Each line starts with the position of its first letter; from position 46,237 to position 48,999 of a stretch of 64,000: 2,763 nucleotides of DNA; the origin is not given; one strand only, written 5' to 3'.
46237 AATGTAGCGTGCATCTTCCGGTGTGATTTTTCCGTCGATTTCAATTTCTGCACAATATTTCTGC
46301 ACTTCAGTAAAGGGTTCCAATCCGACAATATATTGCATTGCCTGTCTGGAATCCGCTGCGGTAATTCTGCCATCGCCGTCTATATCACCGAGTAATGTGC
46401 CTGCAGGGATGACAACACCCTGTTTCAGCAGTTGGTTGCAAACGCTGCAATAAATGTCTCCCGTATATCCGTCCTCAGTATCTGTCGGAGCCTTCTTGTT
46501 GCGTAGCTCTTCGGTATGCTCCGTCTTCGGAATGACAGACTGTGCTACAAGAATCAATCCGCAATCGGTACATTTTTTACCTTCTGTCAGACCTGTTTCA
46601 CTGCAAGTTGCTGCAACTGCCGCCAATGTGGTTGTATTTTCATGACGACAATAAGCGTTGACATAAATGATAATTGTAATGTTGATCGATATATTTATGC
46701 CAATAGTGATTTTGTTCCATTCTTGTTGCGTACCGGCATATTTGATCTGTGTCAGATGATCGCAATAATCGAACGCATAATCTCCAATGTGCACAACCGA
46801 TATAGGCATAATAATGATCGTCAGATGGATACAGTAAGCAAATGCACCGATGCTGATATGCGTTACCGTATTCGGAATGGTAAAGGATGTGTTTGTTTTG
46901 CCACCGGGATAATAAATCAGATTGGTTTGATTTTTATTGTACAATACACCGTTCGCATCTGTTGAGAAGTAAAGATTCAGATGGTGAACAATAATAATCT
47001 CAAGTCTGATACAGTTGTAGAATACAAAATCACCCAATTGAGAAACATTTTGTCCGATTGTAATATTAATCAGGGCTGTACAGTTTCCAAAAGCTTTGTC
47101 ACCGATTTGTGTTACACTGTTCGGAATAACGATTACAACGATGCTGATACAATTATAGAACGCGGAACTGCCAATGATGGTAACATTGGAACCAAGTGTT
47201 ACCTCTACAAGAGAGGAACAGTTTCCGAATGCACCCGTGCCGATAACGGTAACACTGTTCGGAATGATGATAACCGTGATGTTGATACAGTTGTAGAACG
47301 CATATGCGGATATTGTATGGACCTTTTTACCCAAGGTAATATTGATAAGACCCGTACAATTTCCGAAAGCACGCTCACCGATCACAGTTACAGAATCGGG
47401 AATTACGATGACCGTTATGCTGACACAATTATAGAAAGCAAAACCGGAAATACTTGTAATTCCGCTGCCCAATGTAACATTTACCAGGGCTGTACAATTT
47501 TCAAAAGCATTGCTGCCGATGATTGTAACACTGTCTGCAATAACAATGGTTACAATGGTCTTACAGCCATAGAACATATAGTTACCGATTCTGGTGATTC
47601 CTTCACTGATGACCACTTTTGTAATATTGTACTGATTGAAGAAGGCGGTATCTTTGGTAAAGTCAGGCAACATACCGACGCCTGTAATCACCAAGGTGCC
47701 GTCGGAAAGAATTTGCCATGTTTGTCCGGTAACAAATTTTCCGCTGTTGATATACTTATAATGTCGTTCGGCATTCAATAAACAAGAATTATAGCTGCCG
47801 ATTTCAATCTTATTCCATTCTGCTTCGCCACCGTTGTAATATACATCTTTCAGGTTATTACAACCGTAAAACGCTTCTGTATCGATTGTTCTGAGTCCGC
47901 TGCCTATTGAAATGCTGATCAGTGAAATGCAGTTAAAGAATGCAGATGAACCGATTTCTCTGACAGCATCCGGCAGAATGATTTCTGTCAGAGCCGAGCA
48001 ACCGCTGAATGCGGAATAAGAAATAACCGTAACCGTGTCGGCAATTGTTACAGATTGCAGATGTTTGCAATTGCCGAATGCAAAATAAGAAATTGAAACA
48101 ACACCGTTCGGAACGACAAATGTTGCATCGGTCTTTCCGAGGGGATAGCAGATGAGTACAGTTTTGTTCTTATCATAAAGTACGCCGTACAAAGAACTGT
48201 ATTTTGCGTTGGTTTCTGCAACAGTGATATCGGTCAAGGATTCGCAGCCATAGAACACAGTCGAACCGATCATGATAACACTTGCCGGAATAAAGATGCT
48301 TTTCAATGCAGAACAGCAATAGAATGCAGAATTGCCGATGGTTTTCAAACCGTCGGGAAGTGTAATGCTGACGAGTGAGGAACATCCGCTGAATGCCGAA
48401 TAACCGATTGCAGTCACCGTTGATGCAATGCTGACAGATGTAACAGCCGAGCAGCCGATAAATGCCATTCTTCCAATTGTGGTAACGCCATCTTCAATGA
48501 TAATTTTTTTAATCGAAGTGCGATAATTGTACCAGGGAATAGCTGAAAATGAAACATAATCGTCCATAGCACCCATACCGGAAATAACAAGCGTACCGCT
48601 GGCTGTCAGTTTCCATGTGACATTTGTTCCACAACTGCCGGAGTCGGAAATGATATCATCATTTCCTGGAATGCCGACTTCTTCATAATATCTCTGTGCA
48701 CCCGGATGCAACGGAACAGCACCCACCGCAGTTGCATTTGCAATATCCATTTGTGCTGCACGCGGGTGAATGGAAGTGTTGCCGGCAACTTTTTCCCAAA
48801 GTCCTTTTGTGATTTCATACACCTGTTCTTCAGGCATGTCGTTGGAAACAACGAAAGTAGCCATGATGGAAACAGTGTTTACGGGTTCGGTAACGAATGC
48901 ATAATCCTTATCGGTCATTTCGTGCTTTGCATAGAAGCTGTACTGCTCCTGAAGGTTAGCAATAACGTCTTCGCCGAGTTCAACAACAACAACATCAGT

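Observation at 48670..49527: Complete TAXI-TRAP solute-binding domain embedded in the middle of a giant LRR/dockerin surface protein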

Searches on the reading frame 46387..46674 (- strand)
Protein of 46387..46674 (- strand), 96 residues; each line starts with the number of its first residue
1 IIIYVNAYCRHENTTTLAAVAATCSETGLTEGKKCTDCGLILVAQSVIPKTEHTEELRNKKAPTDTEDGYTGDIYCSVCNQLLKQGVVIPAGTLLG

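Call 39: search_protein_families(library=pfam, proteins=[window:46387-46674:-], max_evalue=1)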
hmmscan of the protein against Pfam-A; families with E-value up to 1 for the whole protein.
window:46387-46674:- (96 aa): 2 families
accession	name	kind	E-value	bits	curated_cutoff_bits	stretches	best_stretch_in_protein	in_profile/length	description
PF08271.17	Zn_Ribbon_TF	-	0.022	14.7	29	0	35-46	22-33/43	TFIIB zinc-binding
PF00130.28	C1_1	-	0.22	11.8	26.5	0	28-40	24-36/53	Phorbol esters/diacylglycerol binding domain (C1 domain)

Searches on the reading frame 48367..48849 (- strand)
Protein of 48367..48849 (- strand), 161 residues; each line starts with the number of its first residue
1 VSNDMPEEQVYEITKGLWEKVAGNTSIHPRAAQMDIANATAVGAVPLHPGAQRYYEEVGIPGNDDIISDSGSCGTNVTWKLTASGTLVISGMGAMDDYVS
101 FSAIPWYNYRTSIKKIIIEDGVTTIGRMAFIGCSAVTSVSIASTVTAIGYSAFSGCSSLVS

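Call 27: find_related_loci(query=window:48367-48849:-, collection=genome_contigs, flank=10000)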
Query window:48367-48849:- (161 aa) in genome_contigs; peptide patterns used: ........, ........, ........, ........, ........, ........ (x = any residue, [..] = any of these).
255 stretches matched a pattern; 71 encode a relative of the query (tblastn E <= 1e-3); 70 distinct loci.
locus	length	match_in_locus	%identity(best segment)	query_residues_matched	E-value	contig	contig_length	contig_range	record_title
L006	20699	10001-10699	48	70-161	1e-26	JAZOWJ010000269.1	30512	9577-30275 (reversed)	MAG: Acutalibacteraceae bacterium isolate T1900045523_YK20190217.MAGScoT_cleanbin_000018 SGB_7654_k141_2335013, whole ge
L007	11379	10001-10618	53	67-161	1e-24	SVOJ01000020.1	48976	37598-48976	MAG: Oscillospiraceae bacterium isolate SIG562 NODE_4072_length_48976_cov_2.547381, whole genome shotgun sequence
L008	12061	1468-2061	51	67-159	4e-25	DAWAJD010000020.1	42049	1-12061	MAG TPA_asm: Butyricicoccaceae bacterium isolate gSpreadC_ID_770 NODE_356_length_42049_cov_4.311378, whole genome shotgu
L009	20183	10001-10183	69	1-60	3e-24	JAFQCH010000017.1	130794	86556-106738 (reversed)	MAG: Clostridia bacterium isolate RGIG1689 Goat_Cecum-2__c380, whole genome shotgun sequence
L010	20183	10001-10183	69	1-60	3e-24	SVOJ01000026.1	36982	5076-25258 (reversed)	MAG: Oscillospiraceae bacterium isolate SIG562 NODE_6221_length_36982_cov_2.358784, whole genome shotgun sequence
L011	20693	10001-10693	48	67-159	4e-24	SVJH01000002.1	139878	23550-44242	MAG: Oscillospiraceae bacterium isolate SIG430 NODE_488_length_139878_cov_2.685126, whole genome shotgun sequence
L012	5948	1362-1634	52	70-159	4e-23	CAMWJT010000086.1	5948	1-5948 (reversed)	MAG TPA_asm: uncultured Ruminococcus sp. isolate SRR14411268_bin.4_metawrap_v1.3_MAG genome assembly, contig: NODE.1726_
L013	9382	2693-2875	64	1-60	7e-23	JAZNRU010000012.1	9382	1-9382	MAG: Acutalibacteraceae bacterium isolate T1900044813_TS20190279.MAGScoT_cleanbin_000011 SGB_2802_k141_813540, whole gen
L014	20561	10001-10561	49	66-161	7e-23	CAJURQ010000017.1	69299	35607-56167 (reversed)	MAG: uncultured Lachnospiraceae bacterium isolate MGBC167064 genome assembly, contig: MGBC167064.17, whole genome shotgu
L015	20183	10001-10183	64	1-60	1e-22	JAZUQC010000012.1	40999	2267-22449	MAG: Acutalibacteraceae bacterium isolate T1900044861_TS20190327.MAGScoT_cleanbin_000004 SGB_3099_k141_1554579, whole ge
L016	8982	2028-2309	47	70-159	3e-20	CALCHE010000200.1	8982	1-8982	MAG TPA_asm: uncultured Clostridia bacterium isolate SRR6425761_bin.138_CONCOCT_v1.1_MAG genome assembly, contig: ERZ176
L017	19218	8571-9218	48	56-159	4e-20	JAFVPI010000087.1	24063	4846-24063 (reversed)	MAG: Mogibacterium sp. isolate RGIG5272 Sheep_Colon-1__c400674, whole genome shotgun sequence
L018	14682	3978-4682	45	70-161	5e-20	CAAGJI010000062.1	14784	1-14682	MAG TPA_asm: Ruminococcaceae bacterium, isolate HGM13203, WGS project CAAGJI010000000 data, contig: SRS476291_7_k119_194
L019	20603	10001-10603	43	67-159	1e-19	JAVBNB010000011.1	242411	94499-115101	MAG: Tannerella sp. isolate EPI_MAG_00067 c_000000116364, whole genome shotgun sequence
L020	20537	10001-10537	47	67-159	2e-19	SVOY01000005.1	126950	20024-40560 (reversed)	MAG: Oscillospiraceae bacterium isolate SIG577 NODE_710_length_126950_cov_2.993984, whole genome shotgun sequence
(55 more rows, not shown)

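Call 31: find_related_loci(query=window:48367-48849:-, collection=metagenome_contigs, flank=10000)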
Query window:48367-48849:- (161 aa) in metagenome_contigs; peptide patterns used: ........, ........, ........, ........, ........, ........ (x = any residue, [..] = any of these).
435 stretches matched a pattern; 94 encode a relative of the query (tblastn E <= 1e-3); the best 80 are kept; 80 distinct loci.
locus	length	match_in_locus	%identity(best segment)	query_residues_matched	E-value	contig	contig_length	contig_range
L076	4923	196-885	54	70-161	2e-26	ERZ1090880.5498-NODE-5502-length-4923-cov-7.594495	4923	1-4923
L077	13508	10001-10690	54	70-161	2e-26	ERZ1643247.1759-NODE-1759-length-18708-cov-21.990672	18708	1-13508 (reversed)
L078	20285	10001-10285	47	66-161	7e-22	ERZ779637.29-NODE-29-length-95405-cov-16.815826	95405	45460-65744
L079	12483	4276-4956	49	50-161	3e-21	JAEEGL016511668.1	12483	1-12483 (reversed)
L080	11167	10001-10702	39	67-159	2e-19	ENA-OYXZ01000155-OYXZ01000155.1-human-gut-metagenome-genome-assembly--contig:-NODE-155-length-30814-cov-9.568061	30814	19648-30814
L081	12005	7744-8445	39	67-159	2e-19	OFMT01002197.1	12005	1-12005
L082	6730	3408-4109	38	67-159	8e-19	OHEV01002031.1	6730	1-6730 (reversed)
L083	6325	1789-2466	44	69-161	7e-19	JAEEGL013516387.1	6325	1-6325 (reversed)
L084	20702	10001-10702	38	67-159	9e-19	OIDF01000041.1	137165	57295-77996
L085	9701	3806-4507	38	67-159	1e-18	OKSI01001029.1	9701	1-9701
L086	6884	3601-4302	38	67-159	9e-19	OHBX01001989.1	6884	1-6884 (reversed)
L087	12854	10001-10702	38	67-159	9e-19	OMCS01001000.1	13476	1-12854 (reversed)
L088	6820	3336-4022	46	70-161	1e-18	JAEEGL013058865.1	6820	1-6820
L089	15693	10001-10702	38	67-159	9e-19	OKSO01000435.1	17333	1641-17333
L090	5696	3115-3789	39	70-161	3e-17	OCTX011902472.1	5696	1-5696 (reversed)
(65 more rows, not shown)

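Call 44: search_protein_families(library=pfam, proteins=[L006:9059-20410:+], max_evalue=0.01)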
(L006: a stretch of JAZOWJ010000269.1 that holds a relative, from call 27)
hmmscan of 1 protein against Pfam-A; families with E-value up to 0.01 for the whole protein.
L006:9059-20410:+ (3783 aa): 8 families
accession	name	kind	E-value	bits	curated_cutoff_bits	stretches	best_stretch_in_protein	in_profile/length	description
PF13306.12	LRR_5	-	1.7e-210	687.7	27.7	10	1212-1333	9-125/127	BspA type Leucine rich repeat region (6 copies)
PF13855.12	LRR_8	-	6.2e-31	106.4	27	0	451-504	2-54/61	Leucine rich repeat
PF25106.1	VWA_4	-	1.8e-08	34.6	27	1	1679-1826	2-130/169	von Willebrand factor A domain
PF00092.34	VWA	-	2.3e-06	28.4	23.8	1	1678-1851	1-162/174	von Willebrand factor type A domain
PF12799.13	LRR_4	-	7.7e-05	23.3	27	0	629-660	2-32/44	Leucine Rich repeats (2 copies)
PF13519.12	VWA_2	-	7.9e-05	23.7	27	1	1679-1793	1-105/107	von Willebrand factor type A domain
PF00404.24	Dockerin_1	-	0.0004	21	22.9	1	3715-3764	1-50/57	Dockerin type I domain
PF23622.1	LRR_At1g61320_AtMIF1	-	0.0043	16.9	26.9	0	864-907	124-167/384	At1g61320/AtMIF1, LRR domain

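Call 48: search_protein_families(library=pfam, alignment_id=A2, max_evalue=0.00001)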
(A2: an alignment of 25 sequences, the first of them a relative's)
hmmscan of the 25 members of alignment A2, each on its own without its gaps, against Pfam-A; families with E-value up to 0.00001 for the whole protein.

A. member 1, L074:503-10615:+ (3371 aa): 4 families
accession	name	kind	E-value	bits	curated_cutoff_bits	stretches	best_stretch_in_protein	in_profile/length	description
PF13306.12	LRR_5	-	1.1e-294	959.9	27.7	17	1361-1482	1-116/127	BspA type Leucine rich repeat region (6 copies)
PF09479.16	Flg_new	-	2.6e-30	104.8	27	2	156-218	1-65/65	Listeria-Bacteroides repeat domain (List_Bact_rpt)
PF13855.12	LRR_8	-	1.5e-25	89.1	27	0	3056-3098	13-57/61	Leucine rich repeat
PF12799.13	LRR_4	-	8.3e-08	32.7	27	0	1973-1995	18-42/44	Leucine Rich repeats (2 copies)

B. families by the number of members that match (of 25 scanned): 30 families (the first 25 are shown)
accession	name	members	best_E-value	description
PF13306.12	LRR_5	21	0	BspA type Leucine rich repeat region (6 copies)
PF13855.12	LRR_8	17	3.5e-52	Leucine rich repeat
PF12799.13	LRR_4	4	3.5e-17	Leucine Rich repeats (2 copies)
PF09479.16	Flg_new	3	6.3e-69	Listeria-Bacteroides repeat domain (List_Bact_rpt)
PF02368.24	Big_2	3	1.9e-31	Bacterial Ig-like domain (group 2)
PF00041.27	fn3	3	1.1e-24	Fibronectin type III domain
PF23952.1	LRR_EndoS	3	2.1e-08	Endo-beta-N-acetylglucosaminidase EndoS LRR domain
PF21910.2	GH85_C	2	1.9e-22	GH85 endohexosaminidases, C-terminal domain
PF18998.6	Flg_new_2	2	1.7e-21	Divergent InlB B-repeat domain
PF14292.12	SusE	2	2.4e-08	SusE outer membrane protein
PF00310.26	GATase_2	1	1.7e-191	Glutamine amidotransferases class-II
PF18676.6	MBG_2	1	6.7e-189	MBG domain (YGX type)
PF01645.23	Glu_synthase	1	3.3e-157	Conserved region in glutamate synthase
PF04898.20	Glu_syn_central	1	9.7e-120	Glutamate synthase central domain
PF01640.23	Peptidase_C10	1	1.8e-58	Peptidase C10 family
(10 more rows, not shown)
